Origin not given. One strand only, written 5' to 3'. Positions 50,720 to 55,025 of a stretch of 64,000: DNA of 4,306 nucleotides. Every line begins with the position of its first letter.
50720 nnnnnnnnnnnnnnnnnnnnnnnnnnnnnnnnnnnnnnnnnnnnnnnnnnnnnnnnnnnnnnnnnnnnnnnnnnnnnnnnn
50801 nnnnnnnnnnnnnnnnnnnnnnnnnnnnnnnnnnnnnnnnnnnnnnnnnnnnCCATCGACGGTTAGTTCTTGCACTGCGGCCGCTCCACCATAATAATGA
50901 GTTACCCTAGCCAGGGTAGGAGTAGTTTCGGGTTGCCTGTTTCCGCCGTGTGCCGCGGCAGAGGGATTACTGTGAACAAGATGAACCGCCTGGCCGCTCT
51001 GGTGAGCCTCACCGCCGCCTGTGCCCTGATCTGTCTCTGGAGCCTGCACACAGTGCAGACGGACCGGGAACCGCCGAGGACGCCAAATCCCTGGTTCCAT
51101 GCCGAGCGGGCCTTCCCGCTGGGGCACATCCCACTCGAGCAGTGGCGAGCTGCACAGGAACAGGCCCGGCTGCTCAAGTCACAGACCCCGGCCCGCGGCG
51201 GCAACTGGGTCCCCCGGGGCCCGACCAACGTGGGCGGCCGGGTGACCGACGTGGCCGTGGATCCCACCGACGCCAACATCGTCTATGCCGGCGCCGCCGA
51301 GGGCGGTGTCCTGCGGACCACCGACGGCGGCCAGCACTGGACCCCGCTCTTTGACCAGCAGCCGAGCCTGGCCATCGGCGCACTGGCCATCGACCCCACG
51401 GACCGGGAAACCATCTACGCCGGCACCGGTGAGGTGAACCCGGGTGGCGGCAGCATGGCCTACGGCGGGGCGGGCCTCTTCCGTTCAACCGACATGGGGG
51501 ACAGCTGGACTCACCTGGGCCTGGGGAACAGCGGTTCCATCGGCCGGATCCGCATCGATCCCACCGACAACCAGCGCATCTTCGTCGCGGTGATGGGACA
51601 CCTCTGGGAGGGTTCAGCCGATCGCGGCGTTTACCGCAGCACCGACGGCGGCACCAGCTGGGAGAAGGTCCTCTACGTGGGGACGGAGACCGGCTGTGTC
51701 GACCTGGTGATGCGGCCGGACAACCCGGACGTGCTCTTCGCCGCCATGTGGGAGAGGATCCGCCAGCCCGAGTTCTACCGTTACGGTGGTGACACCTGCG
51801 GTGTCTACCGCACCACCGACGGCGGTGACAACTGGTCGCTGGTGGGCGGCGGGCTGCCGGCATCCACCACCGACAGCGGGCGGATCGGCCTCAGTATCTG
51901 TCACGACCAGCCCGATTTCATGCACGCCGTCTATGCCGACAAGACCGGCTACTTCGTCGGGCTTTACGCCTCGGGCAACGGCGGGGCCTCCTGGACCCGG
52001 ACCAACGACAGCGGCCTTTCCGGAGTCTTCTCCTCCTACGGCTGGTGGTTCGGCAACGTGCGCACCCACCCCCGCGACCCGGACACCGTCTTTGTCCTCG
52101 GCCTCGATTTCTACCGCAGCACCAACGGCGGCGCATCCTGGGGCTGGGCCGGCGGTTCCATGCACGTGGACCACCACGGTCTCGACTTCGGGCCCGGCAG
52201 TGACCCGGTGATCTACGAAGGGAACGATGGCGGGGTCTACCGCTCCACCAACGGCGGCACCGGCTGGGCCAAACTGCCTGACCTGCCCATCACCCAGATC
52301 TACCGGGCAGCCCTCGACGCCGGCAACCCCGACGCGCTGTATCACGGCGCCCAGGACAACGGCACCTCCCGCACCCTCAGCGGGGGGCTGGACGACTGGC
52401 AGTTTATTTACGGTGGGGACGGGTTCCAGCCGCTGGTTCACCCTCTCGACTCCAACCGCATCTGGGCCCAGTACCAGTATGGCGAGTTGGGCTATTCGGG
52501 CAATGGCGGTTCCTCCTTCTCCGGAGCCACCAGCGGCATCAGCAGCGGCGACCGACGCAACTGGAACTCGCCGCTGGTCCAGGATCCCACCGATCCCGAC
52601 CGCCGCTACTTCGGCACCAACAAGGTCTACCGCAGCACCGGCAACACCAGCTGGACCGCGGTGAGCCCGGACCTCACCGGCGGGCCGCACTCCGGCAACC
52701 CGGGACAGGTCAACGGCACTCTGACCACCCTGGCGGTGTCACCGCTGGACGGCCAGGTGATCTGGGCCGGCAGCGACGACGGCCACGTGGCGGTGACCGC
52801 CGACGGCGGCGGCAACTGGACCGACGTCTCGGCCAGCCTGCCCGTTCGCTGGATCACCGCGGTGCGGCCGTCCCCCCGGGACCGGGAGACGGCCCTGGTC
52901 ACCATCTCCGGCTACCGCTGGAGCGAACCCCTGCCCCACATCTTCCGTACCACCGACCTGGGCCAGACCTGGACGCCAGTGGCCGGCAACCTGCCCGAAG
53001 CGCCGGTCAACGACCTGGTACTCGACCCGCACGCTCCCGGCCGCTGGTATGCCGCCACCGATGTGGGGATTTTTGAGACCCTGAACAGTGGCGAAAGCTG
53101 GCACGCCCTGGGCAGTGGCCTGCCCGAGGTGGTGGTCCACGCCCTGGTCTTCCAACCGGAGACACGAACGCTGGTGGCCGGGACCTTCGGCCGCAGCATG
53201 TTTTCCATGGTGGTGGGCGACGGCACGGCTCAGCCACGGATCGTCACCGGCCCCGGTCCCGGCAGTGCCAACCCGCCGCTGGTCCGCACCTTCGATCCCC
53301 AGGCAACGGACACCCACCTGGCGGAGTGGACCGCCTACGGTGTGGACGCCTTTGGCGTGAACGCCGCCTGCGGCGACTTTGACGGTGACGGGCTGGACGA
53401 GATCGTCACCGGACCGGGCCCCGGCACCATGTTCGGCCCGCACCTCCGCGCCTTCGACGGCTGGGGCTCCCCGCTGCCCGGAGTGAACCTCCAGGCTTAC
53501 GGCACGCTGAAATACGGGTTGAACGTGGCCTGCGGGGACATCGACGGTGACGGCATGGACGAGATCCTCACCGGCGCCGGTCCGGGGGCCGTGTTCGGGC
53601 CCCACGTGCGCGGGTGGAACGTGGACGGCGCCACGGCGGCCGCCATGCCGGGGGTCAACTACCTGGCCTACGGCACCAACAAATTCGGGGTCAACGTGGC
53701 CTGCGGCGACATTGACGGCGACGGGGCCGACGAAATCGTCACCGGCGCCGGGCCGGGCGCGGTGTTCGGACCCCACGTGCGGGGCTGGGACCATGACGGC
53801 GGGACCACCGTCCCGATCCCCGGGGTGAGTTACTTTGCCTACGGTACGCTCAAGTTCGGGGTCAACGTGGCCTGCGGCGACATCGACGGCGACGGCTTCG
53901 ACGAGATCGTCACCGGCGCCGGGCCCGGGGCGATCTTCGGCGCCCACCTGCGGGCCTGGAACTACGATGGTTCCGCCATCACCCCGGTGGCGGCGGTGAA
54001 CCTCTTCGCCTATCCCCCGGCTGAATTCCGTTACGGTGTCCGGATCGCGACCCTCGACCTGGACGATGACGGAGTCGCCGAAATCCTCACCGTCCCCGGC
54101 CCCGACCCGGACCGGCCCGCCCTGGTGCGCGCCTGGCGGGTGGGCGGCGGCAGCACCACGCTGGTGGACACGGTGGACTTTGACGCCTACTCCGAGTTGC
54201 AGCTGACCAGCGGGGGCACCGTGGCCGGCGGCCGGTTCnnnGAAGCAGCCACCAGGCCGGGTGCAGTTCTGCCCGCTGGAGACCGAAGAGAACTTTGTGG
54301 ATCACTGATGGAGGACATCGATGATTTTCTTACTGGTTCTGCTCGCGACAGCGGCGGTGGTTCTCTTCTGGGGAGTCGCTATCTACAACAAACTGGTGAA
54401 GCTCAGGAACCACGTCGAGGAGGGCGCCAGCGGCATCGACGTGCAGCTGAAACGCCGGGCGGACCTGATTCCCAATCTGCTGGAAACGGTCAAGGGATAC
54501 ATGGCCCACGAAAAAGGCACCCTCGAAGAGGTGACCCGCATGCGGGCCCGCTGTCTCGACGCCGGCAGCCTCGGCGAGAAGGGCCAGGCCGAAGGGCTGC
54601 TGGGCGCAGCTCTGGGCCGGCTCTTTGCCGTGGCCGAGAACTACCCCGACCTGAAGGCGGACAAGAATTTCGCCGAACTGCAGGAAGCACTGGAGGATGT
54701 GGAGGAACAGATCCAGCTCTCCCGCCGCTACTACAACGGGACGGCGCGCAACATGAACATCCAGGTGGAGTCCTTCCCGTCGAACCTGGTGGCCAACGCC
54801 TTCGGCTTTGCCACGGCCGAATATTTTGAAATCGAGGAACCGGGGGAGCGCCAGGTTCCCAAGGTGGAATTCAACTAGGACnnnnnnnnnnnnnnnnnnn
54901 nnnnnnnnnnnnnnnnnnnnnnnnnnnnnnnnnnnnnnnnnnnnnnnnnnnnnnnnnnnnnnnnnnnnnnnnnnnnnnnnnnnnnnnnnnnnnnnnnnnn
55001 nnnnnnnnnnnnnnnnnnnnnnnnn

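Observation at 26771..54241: One ~335-aa C-terminal propeller-like module (five DxDxDG loops) grafted onto four unrelated secreted proteins, plus a fragment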

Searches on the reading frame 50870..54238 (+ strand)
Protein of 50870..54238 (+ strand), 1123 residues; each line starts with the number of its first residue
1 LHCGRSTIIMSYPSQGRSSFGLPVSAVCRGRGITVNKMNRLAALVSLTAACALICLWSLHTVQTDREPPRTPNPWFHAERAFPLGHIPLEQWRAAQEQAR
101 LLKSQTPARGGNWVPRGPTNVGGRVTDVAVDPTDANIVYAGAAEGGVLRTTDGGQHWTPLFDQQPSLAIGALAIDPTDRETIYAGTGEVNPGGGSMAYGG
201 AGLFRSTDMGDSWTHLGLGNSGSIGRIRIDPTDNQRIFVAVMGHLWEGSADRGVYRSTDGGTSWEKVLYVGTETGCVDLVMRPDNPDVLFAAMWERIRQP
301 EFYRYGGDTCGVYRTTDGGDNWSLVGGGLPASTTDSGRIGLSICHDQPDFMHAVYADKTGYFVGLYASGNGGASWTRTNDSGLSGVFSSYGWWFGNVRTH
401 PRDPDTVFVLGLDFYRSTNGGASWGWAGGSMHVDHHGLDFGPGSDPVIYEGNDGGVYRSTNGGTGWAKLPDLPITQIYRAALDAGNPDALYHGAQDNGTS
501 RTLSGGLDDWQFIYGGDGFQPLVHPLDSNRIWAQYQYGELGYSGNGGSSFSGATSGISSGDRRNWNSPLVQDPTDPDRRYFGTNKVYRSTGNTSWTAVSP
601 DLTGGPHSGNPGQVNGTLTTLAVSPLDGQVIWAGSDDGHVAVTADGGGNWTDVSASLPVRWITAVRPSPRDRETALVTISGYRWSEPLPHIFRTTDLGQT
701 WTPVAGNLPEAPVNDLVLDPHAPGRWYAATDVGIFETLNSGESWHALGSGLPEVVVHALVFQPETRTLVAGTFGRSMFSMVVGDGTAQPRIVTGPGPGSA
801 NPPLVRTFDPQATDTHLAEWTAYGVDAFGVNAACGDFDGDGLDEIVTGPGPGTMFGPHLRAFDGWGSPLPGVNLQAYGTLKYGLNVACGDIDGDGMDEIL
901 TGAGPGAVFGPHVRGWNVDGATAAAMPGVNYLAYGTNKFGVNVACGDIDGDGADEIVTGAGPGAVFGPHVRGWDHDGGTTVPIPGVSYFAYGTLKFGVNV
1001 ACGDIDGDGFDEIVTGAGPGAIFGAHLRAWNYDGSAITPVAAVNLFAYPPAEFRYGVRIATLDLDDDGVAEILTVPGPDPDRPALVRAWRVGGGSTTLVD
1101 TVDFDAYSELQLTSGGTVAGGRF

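Call 10: search_protein_families(library=pfam, proteins=[window:50870-54238:+], max_evalue=0.01)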
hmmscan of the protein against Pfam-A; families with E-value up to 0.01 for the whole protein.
window:50870-54238:+ (1123 aa): 5 families
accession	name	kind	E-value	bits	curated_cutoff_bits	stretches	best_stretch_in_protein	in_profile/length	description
PF15902.12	Sortilin-Vps10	-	1.8e-21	76.9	33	2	203-325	3-112/446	Sortilin, neurotensin receptor 3,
PF01839.29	FG-GAP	-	1.3e-13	50.9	22.1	1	996-1020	1-25/37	FG-GAP repeat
PF13517.12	FG-GAP_3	-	1.2e-07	32.7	26.9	4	836-900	1-60/61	FG-GAP-like repeat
PF25292.1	Beta-prop_CGLA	-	7.1e-06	26.1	26.8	0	885-909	33-57/316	Lambda-carrageenase beta-propeller domain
PF02012.26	BNR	-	0.0051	17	27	0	255-266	1-12/12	BNR/Asp-box repeat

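Call 11: search_protein_families(library=ncbifam, proteins=[window:50870-54238:+], max_evalue=0.01)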
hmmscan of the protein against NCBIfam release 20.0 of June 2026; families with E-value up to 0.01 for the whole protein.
window:50870-54238:+ (1123 aa): 2 families
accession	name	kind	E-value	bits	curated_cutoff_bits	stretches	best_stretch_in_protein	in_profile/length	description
NF045728.1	glycosyl_F510_1955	equivalog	2.9e-41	141.4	175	5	191-327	62-175/246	F510_1955 family glycosylhydrolase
NF010237.0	PRK13684.1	equivalog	0.00046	19.3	326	0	691-747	111-167/334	photosynthesis system II assembly factor Ycf48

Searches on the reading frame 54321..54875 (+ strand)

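Call 15: search_protein_families(library=pfam, proteins=[window:54321-54875:+], max_evalue=0.001)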
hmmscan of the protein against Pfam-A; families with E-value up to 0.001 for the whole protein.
window:54321-54875:+ (185 aa): 1 family
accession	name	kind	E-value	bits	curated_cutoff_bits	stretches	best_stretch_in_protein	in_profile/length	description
PF04011.17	LemA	-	5.1e-59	198.8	26.2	1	37-184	3-149/149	LemA family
